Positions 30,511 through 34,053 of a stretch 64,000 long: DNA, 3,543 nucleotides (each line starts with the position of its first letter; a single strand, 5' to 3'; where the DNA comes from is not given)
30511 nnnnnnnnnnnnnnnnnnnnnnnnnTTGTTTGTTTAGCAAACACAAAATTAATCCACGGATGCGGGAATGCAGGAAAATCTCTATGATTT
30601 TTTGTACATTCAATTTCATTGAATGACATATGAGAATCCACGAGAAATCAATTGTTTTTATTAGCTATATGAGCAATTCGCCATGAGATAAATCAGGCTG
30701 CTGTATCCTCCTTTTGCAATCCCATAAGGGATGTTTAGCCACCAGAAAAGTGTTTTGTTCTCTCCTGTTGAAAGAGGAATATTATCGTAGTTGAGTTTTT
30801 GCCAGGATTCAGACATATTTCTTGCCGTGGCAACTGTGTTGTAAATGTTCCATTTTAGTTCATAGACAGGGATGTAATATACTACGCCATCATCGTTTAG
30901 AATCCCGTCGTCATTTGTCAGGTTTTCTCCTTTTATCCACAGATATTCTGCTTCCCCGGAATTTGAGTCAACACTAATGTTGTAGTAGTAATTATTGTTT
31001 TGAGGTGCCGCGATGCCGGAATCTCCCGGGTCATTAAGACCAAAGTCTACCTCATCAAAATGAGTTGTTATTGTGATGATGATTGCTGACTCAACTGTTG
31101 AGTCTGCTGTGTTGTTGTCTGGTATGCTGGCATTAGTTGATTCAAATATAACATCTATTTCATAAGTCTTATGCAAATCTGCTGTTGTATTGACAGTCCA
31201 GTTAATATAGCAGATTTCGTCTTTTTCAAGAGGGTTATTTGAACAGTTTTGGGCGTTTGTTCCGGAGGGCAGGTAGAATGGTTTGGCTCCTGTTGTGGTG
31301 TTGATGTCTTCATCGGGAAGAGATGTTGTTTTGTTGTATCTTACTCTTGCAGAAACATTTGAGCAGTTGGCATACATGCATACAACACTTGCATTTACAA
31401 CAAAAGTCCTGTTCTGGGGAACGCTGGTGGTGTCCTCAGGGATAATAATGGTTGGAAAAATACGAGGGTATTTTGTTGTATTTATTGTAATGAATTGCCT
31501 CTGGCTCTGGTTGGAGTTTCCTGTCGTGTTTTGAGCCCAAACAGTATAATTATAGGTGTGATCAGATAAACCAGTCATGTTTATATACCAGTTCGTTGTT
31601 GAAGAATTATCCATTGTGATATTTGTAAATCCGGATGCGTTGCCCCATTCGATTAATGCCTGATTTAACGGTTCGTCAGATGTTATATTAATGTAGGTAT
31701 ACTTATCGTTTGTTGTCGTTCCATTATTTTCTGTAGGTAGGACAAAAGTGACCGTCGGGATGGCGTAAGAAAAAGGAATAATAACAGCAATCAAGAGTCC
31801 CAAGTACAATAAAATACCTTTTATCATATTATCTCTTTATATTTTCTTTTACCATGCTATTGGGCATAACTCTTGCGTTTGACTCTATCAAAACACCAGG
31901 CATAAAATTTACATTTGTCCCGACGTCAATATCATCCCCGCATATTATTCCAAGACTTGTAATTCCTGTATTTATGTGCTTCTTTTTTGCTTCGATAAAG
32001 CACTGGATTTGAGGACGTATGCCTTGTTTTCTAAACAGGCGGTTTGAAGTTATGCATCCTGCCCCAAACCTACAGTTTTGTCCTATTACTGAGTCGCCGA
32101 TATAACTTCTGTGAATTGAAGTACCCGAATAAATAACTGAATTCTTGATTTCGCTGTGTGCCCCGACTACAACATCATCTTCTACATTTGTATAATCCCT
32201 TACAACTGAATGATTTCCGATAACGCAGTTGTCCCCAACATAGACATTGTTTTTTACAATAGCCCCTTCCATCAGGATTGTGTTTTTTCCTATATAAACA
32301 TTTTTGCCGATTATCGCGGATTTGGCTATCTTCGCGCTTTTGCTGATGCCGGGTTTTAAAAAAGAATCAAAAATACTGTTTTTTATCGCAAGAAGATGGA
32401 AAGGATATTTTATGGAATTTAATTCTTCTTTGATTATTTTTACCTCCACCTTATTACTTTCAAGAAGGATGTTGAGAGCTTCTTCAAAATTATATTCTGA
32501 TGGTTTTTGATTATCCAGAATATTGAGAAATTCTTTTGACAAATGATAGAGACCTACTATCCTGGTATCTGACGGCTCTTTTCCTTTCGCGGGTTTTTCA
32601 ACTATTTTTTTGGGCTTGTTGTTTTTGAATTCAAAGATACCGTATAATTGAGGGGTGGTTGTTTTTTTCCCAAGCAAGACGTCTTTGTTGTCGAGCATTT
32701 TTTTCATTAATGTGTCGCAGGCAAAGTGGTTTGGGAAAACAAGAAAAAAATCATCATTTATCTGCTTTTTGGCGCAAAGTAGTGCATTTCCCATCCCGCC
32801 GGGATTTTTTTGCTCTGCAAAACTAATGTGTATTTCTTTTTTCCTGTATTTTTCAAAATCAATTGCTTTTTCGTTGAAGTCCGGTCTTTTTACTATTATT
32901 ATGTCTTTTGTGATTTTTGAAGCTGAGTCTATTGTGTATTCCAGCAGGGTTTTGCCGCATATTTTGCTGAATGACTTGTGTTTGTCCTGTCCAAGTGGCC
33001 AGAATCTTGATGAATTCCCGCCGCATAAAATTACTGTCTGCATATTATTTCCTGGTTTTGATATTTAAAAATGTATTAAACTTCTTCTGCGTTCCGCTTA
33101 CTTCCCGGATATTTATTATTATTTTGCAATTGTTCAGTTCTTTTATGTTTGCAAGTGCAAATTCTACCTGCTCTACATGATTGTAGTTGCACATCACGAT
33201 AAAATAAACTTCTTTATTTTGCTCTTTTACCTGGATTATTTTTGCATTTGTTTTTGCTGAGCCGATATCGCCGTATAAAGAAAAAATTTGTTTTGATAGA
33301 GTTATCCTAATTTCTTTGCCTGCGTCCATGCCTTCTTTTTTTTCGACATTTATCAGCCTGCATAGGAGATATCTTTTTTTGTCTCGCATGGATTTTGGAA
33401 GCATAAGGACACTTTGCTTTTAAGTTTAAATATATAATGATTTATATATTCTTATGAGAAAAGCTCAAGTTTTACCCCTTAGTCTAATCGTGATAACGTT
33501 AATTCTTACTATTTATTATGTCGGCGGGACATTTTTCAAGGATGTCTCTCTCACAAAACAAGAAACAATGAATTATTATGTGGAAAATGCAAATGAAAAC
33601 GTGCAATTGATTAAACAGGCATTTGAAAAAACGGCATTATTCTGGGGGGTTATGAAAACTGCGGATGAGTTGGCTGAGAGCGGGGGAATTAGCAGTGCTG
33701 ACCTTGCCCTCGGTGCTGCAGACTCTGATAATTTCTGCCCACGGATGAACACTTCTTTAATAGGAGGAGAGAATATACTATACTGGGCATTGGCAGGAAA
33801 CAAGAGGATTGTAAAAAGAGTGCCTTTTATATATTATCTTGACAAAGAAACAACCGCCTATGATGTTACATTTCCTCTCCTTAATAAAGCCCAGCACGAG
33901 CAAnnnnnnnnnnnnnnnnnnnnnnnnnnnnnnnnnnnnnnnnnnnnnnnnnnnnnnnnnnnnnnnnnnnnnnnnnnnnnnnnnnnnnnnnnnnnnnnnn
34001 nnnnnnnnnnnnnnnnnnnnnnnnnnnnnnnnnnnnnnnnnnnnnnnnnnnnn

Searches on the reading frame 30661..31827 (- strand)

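Call 60: search_protein_families(library=pfam, proteins=[window:30661-31827:-], max_evalue=0.001)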
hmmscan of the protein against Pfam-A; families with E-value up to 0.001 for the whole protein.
window:30661-31827:- (388 aa): 0 families

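Call 77: search_protein_families(library=pfam, proteins=[window:30661-31827:-], max_evalue=1)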
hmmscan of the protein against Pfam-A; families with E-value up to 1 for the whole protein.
window:30661-31827:- (388 aa): 1 family
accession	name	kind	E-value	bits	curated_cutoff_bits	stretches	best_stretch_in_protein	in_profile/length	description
PF19077.6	Big_13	-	0.021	15.7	27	1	36-116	22-101/102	Bacterial Ig-like domain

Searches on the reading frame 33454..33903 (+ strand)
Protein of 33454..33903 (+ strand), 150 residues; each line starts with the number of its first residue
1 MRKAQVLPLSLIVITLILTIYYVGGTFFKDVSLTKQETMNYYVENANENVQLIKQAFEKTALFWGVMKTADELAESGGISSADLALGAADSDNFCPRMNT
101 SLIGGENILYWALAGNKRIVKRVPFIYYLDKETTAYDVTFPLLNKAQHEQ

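Call 77: search_protein_families(library=pfam, proteins=[window:33454-33903:+], max_evalue=1)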
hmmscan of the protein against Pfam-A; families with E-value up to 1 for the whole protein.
window:33454-33903:+ (150 aa): 1 family
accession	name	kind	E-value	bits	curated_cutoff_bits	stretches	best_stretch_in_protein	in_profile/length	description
PF13276.12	HTH_21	-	0.18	12.5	28.1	1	45-79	2-36/60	HTH-like domain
